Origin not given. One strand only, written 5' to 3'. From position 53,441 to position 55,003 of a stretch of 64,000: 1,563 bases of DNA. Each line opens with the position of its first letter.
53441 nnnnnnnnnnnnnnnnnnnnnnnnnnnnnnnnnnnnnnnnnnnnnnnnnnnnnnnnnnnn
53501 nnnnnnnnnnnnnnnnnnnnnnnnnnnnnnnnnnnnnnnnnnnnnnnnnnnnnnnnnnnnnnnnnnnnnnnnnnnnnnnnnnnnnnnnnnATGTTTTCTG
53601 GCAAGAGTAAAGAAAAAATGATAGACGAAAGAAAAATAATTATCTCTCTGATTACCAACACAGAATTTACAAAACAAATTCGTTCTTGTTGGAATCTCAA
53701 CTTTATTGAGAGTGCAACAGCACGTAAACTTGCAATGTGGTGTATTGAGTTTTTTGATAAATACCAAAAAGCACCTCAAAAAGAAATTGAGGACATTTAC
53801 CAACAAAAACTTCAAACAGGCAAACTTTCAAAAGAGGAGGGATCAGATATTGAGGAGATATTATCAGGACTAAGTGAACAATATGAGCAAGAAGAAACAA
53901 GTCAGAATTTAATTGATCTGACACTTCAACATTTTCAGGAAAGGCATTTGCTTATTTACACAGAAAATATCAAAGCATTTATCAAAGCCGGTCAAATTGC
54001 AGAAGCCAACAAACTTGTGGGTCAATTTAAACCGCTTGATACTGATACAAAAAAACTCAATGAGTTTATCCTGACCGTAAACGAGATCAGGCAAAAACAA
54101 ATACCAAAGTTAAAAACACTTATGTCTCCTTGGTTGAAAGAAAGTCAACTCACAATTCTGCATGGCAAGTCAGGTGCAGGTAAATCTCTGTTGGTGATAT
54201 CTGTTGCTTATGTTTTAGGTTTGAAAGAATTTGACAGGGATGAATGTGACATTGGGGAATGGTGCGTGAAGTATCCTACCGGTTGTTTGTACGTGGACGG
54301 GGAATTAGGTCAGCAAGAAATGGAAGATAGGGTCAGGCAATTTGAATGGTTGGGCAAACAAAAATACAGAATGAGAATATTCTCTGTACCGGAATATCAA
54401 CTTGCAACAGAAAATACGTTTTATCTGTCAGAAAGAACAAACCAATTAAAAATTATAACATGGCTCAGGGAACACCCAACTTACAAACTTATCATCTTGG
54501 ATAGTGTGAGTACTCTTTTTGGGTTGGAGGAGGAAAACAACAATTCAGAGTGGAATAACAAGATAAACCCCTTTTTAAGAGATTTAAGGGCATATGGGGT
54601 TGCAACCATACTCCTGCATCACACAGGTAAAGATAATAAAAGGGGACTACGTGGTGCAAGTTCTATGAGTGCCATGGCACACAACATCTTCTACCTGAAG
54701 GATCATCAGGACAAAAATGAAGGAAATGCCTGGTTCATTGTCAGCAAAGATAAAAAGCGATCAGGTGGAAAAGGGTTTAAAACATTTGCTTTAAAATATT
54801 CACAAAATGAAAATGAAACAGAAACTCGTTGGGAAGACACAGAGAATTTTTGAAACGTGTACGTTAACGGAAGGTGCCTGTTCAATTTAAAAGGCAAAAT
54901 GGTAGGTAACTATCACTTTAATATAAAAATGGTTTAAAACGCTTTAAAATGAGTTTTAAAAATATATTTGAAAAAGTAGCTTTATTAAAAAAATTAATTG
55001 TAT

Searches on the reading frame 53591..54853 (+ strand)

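Call 10: search_protein_families(library=pfam, proteins=[window:53591-54853:+], max_evalue=0.01)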
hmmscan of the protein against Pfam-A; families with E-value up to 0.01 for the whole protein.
window:53591-54853:+ (420 aa): 4 families
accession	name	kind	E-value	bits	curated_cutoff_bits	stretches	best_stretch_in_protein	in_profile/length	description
PF13481.12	AAA_25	-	1.1e-24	87.6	27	1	162-349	11-194/195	AAA domain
PF03193.22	RsgA_GTPase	-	0.00021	21.6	30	1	125-203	52-124/174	RsgA GTPase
PF06745.19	ATPase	-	0.00024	21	26.6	1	171-347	5-166/231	KaiC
PF07529.18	HSA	-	0.0048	17.6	23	0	42-75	35-68/71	HSA domain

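Call 11: search_protein_families(library=phrogs, proteins=[window:53591-54853:+], max_evalue=0.001)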
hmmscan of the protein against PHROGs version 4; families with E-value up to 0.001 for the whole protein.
window:53591-54853:+ (420 aa): 8 families
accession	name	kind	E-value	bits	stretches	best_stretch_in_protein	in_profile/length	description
phrog_239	-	DNA, RNA and nucleotide metabolism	7.4e-15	55.9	1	170-407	344-596/801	DNA primase/helicase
phrog_2850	-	unknown function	9e-13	48.9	1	156-377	131-338/465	-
phrog_3123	-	unknown function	1.1e-10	41.8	1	152-392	307-550/583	-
phrog_906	-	DNA, RNA and nucleotide metabolism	3e-10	40.5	1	149-378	494-705/872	DNA polymerase/primase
phrog_6357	-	unknown function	8.1e-10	39.5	1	157-393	7-210/321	-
phrog_19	-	DNA, RNA and nucleotide metabolism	1.3e-07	31.9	1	13-403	164-571/621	DnaB-like replicative helicase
phrog_1979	-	unknown function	6.5e-05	23.3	0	287-359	183-254/380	-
phrog_25693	-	unknown function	0.0002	21.1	1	168-347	33-211/405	-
